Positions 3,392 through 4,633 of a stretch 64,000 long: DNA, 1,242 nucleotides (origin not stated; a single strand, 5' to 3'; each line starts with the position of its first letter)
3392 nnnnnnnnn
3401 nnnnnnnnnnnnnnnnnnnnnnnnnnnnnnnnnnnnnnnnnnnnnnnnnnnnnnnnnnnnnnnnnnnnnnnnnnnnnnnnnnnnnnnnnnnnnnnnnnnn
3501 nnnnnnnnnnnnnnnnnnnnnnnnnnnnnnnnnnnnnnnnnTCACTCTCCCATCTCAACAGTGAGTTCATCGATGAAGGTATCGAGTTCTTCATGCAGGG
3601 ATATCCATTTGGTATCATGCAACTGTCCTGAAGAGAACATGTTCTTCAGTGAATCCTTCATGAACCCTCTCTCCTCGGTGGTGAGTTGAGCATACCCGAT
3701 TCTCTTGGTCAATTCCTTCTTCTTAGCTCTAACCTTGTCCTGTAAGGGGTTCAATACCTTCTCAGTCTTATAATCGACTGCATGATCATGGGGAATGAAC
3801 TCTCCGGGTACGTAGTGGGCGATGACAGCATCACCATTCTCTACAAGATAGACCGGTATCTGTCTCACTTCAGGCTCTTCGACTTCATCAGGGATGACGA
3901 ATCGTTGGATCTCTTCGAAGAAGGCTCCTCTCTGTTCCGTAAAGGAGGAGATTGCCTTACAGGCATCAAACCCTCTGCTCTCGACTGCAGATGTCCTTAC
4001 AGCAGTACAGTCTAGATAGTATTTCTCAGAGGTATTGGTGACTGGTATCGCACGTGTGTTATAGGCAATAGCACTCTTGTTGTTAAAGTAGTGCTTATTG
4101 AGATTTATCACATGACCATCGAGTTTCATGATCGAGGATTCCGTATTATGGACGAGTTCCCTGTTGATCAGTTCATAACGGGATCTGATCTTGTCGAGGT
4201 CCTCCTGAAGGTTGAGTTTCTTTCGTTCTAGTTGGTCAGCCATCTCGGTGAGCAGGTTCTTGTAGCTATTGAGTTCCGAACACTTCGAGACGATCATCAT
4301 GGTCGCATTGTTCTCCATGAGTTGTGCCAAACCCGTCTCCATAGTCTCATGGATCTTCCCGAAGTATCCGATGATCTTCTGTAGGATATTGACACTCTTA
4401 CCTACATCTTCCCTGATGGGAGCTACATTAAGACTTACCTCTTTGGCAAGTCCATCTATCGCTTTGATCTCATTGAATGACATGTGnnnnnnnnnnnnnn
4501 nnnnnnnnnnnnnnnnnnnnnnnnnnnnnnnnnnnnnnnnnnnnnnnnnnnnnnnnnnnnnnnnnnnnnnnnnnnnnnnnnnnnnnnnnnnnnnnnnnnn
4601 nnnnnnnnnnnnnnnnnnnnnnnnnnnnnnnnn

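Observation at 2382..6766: Tightly coupled three-gene operon with no recognisable enzymatic domain (2-TM/zinc-ribbon/coiled-coil, then coiled-coil, then beta-helix)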

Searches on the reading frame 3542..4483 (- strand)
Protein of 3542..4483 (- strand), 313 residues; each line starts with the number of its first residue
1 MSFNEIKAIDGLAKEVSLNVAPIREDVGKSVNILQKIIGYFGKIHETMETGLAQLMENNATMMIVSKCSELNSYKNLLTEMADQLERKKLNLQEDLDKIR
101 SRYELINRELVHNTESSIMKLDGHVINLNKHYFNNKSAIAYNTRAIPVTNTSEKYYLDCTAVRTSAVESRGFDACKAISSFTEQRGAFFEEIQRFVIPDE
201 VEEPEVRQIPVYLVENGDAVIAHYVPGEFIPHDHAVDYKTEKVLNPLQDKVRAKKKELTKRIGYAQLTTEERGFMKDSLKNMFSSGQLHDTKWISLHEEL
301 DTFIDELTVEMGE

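Call 3: search_protein_families(library=pfam, proteins=[window:3542-4483:-], max_evalue=1)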
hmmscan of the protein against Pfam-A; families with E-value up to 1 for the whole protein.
window:3542-4483:- (313 aa): 5 families
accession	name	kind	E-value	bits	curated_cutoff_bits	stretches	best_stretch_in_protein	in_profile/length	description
PF25541.1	TBCA_PH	-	0.0038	17.4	27.8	1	67-133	45-109/139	PH domain-containing proteins, TBCA domain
PF07195.17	FliD_C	-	0.029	14.2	25.4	1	39-104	156-221/236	Flagellar hook-associated protein 2 C-terminus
PF06009.19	Laminin_II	-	0.041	14.3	33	1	5-101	4-97/138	Laminin Domain II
PF22718.1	SNaCT13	-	0.047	14.3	27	1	26-98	82-156/158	Short NACHT-associated C-Terminal domain, family 13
PF07889.17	DUF1664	-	0.053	14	34.6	0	242-272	48-78/124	Protein of unknown function (DUF1664)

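Call 4: search_protein_families(library=ncbifam, proteins=[window:3542-4483:-], max_evalue=1)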
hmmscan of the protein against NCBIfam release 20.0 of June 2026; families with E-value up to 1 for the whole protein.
window:3542-4483:- (313 aa): 4 families
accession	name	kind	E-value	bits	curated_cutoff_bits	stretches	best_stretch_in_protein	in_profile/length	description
NF041283.1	PrgP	equivalog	0.02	14.2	400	1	46-114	70-135/297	ParA superfamily DNA segregation protein PrgP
TIGR02473.1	flagell_FliJ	equivalog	0.024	15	50.45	1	53-109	48-104/141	flagellar export protein FliJ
NF033928.1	alph_xenorhab_A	subfamily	0.15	11.3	125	0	23-119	123-213/339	alpha-xenorhabdolysin family binary toxin subunit A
NF005629.0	PRK07377.1-5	equivalog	0.16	11.9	370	1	61-147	66-152/183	hypothetical protein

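Call 5: search_protein_families(library=padloc, proteins=[window:3542-4483:-], max_evalue=1)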
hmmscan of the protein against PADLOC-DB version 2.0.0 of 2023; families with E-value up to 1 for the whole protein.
window:3542-4483:- (313 aa): 1 family
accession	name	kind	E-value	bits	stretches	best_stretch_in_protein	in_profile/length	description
PDLC04408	PDC-M09B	-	0.0045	13.5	1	59-200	11-153/486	-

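Call 7: search_solved_structures(query=window:3542-4483:-, max_evalue=1)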
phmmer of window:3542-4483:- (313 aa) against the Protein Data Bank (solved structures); distinct sequences matched with E-value up to 1: 11.
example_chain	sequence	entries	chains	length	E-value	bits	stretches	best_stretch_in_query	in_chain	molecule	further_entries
3qzy_A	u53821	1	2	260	0.084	15.3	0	129-176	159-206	Baculovirus sulfhydryl oxidase Ac92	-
3p0k_A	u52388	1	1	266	0.09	15.2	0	129-176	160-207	sulfhydryl oxidase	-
3ust_A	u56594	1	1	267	0.11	14.9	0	129-179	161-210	AcMNPV orf92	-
5xtn_A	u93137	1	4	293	0.11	14.9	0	129-176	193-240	FAD-linked sulfhydryl oxidase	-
5xki_A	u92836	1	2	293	0.13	14.8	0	129-176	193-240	FAD-linked sulfhydryl oxidase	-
5xtq_A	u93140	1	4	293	0.13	14.7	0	129-176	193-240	FAD-linked sulfhydryl oxidase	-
5xto_A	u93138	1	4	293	0.13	14.7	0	129-176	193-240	FAD-linked sulfhydryl oxidase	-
5xtp_A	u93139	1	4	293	0.13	14.7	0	129-176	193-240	FAD-linked sulfhydryl oxidase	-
7wu7_4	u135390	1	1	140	0.34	13.4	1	79-114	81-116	Prefoldin subunit 4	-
5xtr_A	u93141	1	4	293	0.87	12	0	130-176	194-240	FAD-linked sulfhydryl oxidase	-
6nr8_4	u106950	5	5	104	0.91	11.9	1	79-111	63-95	Prefoldin subunit 4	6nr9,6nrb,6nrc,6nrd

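Call 9: search_protein_families(library=phrogs, proteins=[window:3542-4483:-], max_evalue=1)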
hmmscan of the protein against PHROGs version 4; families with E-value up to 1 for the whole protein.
window:3542-4483:- (313 aa): 3 families
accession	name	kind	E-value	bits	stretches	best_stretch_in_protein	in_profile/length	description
phrog_590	-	unknown function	0.16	13.7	0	88-116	66-95/111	-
phrog_34088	-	unknown function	0.17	13.1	1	121-201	17-98/109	-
phrog_33580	-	unknown function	0.23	12.3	1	57-114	76-137/223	-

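Call 13: find_homologous_proteins(query=window:3542-4483:-)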
Query window:3542-4483:- (313 aa): 3 proteins with E <= 0.001 among 687 candidates.
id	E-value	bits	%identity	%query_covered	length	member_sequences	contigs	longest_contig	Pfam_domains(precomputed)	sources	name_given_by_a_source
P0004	2.3e-203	692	100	100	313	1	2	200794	-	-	-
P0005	1.2e-178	611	88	100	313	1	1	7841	-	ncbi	-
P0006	2.5e-158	544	77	100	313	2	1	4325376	-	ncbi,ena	-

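Call 15: find_encoding_contigs(protein=P0006, flank=10000, max_places=4)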
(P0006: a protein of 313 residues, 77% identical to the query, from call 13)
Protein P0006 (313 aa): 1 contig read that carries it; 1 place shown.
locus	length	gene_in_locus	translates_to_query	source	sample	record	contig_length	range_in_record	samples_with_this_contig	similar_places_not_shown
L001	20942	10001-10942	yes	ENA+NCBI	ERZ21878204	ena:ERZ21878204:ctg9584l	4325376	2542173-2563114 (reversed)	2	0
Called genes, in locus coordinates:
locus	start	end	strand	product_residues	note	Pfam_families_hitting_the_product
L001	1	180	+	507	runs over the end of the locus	PF00005:ABC_tran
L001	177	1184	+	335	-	PF02653:BPD_transp_2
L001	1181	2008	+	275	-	PF02653:BPD_transp_2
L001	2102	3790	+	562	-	PF02690:Na_Pi_cotrans, PF01865:PhoU_div (weak), PF01895:PhoU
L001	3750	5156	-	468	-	PF00206:Lyase_1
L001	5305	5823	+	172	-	PF02357:NusG, PF00467:KOW (weak)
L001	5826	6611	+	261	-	PF12146:Hydrolase_4, PF00561:Abhydrolase_1, PF12697:Abhydrolase_6, PF20408:Abhydrolase_11 (faint), PF00326:Peptidase_S9 (faint), PF07859:Abhydrolase_3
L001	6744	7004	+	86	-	PF04014:MazE_antitoxin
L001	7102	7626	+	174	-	PF00881:Nitroreductase, PF14512:TM1586_NiRdase (faint)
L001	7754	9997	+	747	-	-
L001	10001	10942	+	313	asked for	-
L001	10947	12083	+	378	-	-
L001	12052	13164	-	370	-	-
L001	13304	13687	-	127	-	-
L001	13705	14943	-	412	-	PF07613:DUF1576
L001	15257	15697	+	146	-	PF01451:LMWPc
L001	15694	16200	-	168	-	PF20603:Bact_hydrolase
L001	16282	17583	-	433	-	-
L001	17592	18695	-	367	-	PF06032:S-Me-THD_N, PF20906:S-Me-THD_C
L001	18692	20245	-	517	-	PF00158:Sigma54_activat, PF14532:Sigma54_activ_2, PF07728:AAA_5, PF25601:AAA_lid_14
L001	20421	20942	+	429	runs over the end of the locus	PF02133:Transp_cyt_pur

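Call 16: find_encoding_contigs(protein=P0005, flank=10000, max_places=4)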
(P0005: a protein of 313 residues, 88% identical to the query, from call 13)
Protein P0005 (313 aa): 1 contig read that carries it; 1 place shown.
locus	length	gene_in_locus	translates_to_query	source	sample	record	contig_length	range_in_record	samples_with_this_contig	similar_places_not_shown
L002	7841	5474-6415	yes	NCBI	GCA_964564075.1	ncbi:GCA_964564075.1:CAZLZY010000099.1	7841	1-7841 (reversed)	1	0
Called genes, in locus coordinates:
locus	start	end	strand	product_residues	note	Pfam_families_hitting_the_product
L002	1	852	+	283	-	?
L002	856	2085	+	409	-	PF01232:Mannitol_dh, PF08125:Mannitol_dh_C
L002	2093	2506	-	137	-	PF12675:DUF3795 (faint)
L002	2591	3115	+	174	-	PF00881:Nitroreductase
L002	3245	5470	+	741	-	-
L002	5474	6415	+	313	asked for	-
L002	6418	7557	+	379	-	-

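Call 17: find_encoding_contigs(protein=P0004, flank=10000, max_places=4)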
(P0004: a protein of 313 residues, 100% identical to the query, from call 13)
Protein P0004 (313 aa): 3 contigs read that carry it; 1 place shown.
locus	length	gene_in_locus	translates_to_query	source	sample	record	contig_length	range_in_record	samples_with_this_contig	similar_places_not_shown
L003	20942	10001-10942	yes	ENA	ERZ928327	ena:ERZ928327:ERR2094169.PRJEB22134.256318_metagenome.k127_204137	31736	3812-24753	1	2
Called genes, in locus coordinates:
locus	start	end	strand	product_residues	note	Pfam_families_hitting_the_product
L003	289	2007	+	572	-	PF04326:SLFN_AlbA_2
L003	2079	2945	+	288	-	PF00248:Aldo_ket_red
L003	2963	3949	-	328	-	PF01370:Epimerase, PF13460:NAD_binding_10 (weak)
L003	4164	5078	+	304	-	PF00892:EamA, PF03151:TPT (faint), PF00892:EamA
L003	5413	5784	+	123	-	PF00467:KOW (weak), PF25092:SH3_KIN17_C (weak)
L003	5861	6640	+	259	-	PF12740:PETase (faint), PF12146:Hydrolase_4, PF00561:Abhydrolase_1, PF12697:Abhydrolase_6, PF00326:Peptidase_S9 (faint), PF07859:Abhydrolase_3 (weak), PF12695:Abhydrolase_5 (faint)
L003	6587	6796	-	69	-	-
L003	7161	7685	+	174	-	PF00881:Nitroreductase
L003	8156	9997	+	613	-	-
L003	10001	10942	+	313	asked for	-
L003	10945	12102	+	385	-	-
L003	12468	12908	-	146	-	PF02502:LacAB_rpiB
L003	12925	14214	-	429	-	PF02788:RuBisCO_large_N (weak), PF00016:RuBisCO_large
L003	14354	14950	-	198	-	PF00596:Aldolase_II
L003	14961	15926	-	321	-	PF04198:Sugar-bind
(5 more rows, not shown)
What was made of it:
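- Synteny is stable across three Spirochaetia species (calls 15-17). L001 has a MazE-type gene two genes upstream, and the window has a Schlafen/AlbA_2 gene about 6 kb away (calls 15, 17).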

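Call 36: search_dna_similar(query=window:3542-4483:-, collection=phages, mode=protein, max_evalue=0.01)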
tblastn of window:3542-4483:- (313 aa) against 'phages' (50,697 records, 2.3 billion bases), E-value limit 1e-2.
No match.

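Call 38: search_dna_similar(query=window:3542-4483:-, collection=plasmids, mode=protein, max_evalue=0.01)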
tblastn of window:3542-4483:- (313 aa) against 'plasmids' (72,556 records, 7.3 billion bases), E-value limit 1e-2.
No match.

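Call 42: search_solved_structures(query=A2, max_evalue=10)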
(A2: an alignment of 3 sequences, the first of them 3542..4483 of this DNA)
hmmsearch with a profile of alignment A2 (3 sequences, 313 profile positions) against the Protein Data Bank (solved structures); distinct sequences matched with E-value up to 10: 18.
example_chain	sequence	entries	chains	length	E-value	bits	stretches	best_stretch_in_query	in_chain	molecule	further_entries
6fox_A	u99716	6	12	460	0.082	15.1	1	172-238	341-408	Kynurenine 3-monooxygenase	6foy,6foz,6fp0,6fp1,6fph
5fn0_A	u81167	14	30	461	0.083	15.1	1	172-238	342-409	KYNURENINE 3-MONOOXYGENASE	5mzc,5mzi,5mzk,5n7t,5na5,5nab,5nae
5x6p_A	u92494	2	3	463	0.083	15.1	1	172-238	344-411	Kynurenine 3-monooxygenase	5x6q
5y66_A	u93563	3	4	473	0.086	15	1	172-238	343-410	Kynurenine 3-monooxygenase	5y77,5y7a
3qzy_A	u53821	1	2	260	0.11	14.6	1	130-175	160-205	Baculovirus sulfhydryl oxidase Ac92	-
3p0k_A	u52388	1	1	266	0.12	14.5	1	130-175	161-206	sulfhydryl oxidase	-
5xtn_A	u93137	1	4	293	0.16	14.1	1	130-175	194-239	FAD-linked sulfhydryl oxidase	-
5xtq_A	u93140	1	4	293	0.16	14.1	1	130-175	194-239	FAD-linked sulfhydryl oxidase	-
5xki_A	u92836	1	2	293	0.17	14.1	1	130-175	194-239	FAD-linked sulfhydryl oxidase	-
5xtp_A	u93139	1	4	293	0.18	13.9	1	130-175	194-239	FAD-linked sulfhydryl oxidase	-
5xto_A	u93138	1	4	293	0.18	13.9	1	130-175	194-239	FAD-linked sulfhydryl oxidase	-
3ust_A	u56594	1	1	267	0.22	13.7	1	130-176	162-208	AcMNPV orf92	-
7wu7_5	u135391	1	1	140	0.49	12.5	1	223-284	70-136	Prefoldin subunit 5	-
6nr8_5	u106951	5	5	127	0.53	12.4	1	224-284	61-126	Prefoldin subunit 5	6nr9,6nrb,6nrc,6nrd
4rn3_A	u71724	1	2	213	0.67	12.1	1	182-271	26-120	HAD superfamily hydrolase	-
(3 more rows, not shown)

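Call 85: search_solved_structures(query=A7, max_evalue=10)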
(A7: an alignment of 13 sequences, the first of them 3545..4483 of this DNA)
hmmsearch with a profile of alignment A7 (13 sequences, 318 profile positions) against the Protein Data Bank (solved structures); distinct sequences matched with E-value up to 10: 7.
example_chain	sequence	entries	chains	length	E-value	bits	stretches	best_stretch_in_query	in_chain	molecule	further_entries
6un9_A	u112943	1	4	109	0.0069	19.2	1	69-133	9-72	Uncharacterized protein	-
6fkf_p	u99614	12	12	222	0.035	16.9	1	69-147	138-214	ATP synthase subunit b', chloroplastic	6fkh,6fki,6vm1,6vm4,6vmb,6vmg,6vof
9ges_A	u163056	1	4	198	0.08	15.7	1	69-121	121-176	E3 ubiquitin-protein ligase CCNB1IP1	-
8pm4_A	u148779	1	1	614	0.3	13.8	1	130-212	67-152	Transposase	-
8fje_A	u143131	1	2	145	0.9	12.2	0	249-304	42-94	E8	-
2jee_A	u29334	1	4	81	1.7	11.4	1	54-126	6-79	CELL DIVISION PROTEIN ZAPB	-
8fth_A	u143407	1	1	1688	3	10.5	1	87-120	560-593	5'-3' RNA helicase-like protein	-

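Call 87: search_protein_families(library=pfam, alignment_id=A7, max_evalue=0.1)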
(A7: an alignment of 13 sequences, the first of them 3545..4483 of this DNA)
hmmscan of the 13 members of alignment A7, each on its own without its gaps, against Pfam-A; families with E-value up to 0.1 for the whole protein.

A. member 1, window:3545-4483:- (313 aa): 5 families
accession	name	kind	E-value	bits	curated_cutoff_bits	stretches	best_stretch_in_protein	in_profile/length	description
PF25541.1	TBCA_PH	-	0.0038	17.4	27.8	1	67-133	45-109/139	PH domain-containing proteins, TBCA domain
PF07195.17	FliD_C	-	0.029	14.2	25.4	1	39-104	156-221/236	Flagellar hook-associated protein 2 C-terminus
PF06009.19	Laminin_II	-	0.041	14.3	33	0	5-101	4-97/138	Laminin Domain II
PF22718.1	SNaCT13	-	0.047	14.3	27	1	26-98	82-156/158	Short NACHT-associated C-Terminal domain, family 13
PF07889.17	DUF1664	-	0.053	14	34.6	0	242-272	48-78/124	Protein of unknown function (DUF1664)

B. families by the number of members that match (of 13 scanned): 24 families
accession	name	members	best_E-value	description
PF04504.20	GeBP-like_DBD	3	0.038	Glabrous-enhancer-binding protein-like family, DBD domain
PF03961.19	FapA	2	0.0024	Flagellar Assembly Protein A beta solenoid domain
PF22718.1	SNaCT13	2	0.01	Short NACHT-associated C-Terminal domain, family 13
PF06009.19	Laminin_II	2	0.012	Laminin Domain II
PF04513.17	Baculo_PEP_C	2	0.022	Baculovirus polyhedron envelope protein, PEP, C terminus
PF07195.17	FliD_C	2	0.023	Flagellar hook-associated protein 2 C-terminus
PF09321.15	DUF1978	1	0.0012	Domain of unknown function (DUF1978)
PF02331.20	P35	1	0.0013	Apoptosis preventing protein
PF15346.11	ARGLU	1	0.003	Arginine and glutamate-rich 1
PF25541.1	TBCA_PH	1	0.0038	PH domain-containing proteins, TBCA domain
PF06565.18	DM10_dom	1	0.0056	DM10 domain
PF02601.20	Exonuc_VII_L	1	0.0084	Exonuclease VII, large subunit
PF07200.18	Mod_r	1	0.027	Modifier of rudimentary (Mod(r)) protein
PF20904.2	ExsD_M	1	0.029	Antiactivator protein ExsD helical hairpin domain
PF09769.14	ApoO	1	0.032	Apolipoprotein O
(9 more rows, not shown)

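Call 104: search_protein_families(library=padloc, alignment_id=A7, max_evalue=0.1)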
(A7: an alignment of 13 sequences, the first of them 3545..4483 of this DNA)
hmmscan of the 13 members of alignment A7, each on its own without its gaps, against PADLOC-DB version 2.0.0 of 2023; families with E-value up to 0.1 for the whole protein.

A. member 1, window:3545-4483:- (313 aa): 1 family
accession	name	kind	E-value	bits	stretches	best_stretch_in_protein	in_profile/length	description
PDLC04408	PDC-M09B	-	0.0045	13.5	1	59-200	11-153/486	-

B. families by the number of members that match (of 13 scanned): 9 families
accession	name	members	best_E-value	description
PDLC04408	PDC-M09B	2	0.004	-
PDLC00647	ZorA3|ZorA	1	0.001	MotA/ExbB/TolQ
PDLC02999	DUF2290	1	0.0012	-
PDLC01488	Cas11a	1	0.0013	CAS-I-A; effector_SS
PDLC00601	ZorA1|ZorA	1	0.0064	MotA/ExbB/TolQ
PDLC01725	typeIV_Cas7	1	0.017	Csf2_1_IVA3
PDLC01171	TPR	1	0.02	TPR repeats containing protein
PDLC00650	ZorA3|ZorA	1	0.021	MotA/ExbB/TolQ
PDLC03958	SngA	1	0.037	-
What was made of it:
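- On Known anti-phage defence systems (PADLOC-DB v2.0): Window B: PDC-M09B at E 0.0045, found in only 2 of 13 B members (calls 5, 104).
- On Lamassu LmuB / SMC-like proteins: The partner genes are B and C, which have no Lmu similarity (calls 5, 104).
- Tried and rejected: B related to PADLOC PDC-M09B: only 2 of 13 members (call 104).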
